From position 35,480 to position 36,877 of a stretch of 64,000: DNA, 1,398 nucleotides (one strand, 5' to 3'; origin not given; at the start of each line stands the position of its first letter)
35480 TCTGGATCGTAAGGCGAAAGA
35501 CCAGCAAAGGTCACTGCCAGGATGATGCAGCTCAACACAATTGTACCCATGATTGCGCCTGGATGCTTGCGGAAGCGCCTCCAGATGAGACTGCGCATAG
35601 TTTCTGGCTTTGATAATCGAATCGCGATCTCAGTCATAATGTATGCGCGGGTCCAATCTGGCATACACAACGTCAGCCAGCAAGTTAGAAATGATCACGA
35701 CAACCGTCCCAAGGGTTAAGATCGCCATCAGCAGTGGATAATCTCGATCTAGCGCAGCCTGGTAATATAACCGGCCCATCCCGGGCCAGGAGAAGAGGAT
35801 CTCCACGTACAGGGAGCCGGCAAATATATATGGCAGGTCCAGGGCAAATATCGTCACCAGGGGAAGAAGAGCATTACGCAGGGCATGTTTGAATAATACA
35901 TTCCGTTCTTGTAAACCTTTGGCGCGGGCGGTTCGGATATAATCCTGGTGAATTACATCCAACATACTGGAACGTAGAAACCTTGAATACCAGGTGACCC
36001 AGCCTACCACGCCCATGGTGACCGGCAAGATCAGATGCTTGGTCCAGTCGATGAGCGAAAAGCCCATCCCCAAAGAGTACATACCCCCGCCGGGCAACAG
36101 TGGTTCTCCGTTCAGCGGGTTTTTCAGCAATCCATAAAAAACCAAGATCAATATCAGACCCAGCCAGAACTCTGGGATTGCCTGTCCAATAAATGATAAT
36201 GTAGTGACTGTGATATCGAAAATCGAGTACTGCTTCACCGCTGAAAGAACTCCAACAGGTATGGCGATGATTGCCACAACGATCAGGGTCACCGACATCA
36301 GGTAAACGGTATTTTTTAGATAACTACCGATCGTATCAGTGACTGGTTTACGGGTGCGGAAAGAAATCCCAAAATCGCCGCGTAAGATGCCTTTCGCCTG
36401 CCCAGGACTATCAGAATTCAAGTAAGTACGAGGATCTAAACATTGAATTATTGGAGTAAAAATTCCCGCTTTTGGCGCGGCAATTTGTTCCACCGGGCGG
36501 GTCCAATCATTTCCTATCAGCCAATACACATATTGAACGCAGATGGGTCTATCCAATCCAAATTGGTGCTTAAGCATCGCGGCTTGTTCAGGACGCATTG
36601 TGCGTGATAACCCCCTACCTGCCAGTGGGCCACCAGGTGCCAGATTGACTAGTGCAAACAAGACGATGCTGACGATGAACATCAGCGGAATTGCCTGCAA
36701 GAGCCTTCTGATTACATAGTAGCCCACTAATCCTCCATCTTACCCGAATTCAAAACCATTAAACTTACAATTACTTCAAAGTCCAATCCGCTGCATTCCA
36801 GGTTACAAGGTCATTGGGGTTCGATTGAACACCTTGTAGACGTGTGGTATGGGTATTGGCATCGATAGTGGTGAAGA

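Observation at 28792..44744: Four tandem non-Pyl MttB-superfamily genes wired into an Opp/Dpp-type importer operon with a saccharopine-DH-family enzyme and a SARP-AAA-TPR regulator, with no corrinoid partner in sight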

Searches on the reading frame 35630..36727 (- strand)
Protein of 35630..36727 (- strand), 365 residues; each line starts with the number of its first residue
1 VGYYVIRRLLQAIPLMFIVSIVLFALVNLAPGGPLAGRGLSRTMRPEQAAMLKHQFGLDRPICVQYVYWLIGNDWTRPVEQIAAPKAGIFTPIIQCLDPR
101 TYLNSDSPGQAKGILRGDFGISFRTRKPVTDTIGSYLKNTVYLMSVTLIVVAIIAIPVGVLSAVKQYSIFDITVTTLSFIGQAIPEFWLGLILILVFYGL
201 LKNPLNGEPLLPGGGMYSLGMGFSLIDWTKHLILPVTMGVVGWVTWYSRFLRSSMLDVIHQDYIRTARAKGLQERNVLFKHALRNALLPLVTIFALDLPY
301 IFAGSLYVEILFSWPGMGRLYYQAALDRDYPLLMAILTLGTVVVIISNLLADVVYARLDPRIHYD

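Call 3: search_protein_families(library=pfam, proteins=[window:35630-36727:-])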
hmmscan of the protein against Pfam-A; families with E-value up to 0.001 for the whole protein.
window:35630-36727:- (365 aa): 2 families
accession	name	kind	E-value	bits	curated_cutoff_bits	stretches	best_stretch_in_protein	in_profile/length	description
PF00528.27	BPD_transp_1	-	3.5e-43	147.9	26.4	1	155-363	1-183/184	Binding-protein-dependent transport system inner membrane component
PF19300.4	BPD_transp_1_N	-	3.5e-11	43.7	23.8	1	3-79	3-78/114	Binding-prot-dependent transport system membrane comp, N-term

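Call 4: search_protein_families(library=ncbifam, proteins=[window:35630-36727:-])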
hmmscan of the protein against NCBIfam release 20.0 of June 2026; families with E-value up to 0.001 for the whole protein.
window:35630-36727:- (365 aa): 21 families
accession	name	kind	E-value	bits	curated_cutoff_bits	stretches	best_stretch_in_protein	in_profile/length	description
NF045470.1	Opp2B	equivalog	1.8e-75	254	350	2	113-362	67-299/300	nickel ABC transporter permease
NF045472.1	Opp4B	equivalog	2.7e-74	250.3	450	2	112-362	71-318/319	oligopeptide ABC transporter permease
NF045469.1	Opp1B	equivalog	3.3e-70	237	380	2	114-362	76-306/307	nickel/cobalt ABC transporter permease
TIGR02789.1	nickel_nikB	equivalog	1.6e-67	228.2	447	2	114-363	75-307/314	nickel ABC transporter permease subunit NikB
NF007677.0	PRK10352.1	equivalog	9.3e-62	208.9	433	2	115-363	76-307/314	nickel ABC transporter permease subunit NikB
NF008161.0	PRK10914.1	equivalog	1.5e-58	198.5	590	2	112-364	71-337/339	dipeptide ABC transporter permease DppB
NF011661.0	PRK15081.1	equivalog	2.2e-57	194.9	463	2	114-364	72-305/306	glutathione ABC transporter permease GsiC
NF007008.0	PRK09471.1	equivalog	3.6e-56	190.9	388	2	113-364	69-306/306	oligopeptide ABC transporter permease OppB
NF045471.1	Opp3B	equivalog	4.9e-56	190.4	480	3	229-363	169-303/308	oligopeptide ABC transporter permease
NF011712.0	PRK15133.1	subfamily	1.2e-47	162.7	445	1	115-364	111-361/364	microcin C ABC transporter permease YejB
NF011690.0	PRK15110.1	equivalog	1.8e-40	139.4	432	2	226-363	177-314/321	putrescine export ABC transporter permease SapB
NF043081.1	MMSYN1_0165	equivalog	1.4e-24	86.8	350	1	124-363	162-385/388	oligopeptide ABC transporter permease OppB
NF045474.1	Opp2C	equivalog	4.2e-10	39.6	300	1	237-301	108-171/236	nickel transporter permease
NF045476.1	Opp4C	equivalog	2e-08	33.8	350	1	229-318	138-222/278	oligopeptide ABC transporter permease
NF045473.1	Opp1C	equivalog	2.4e-07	30.5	350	1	240-300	138-198/267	nickel/cobalt ABC transporter permease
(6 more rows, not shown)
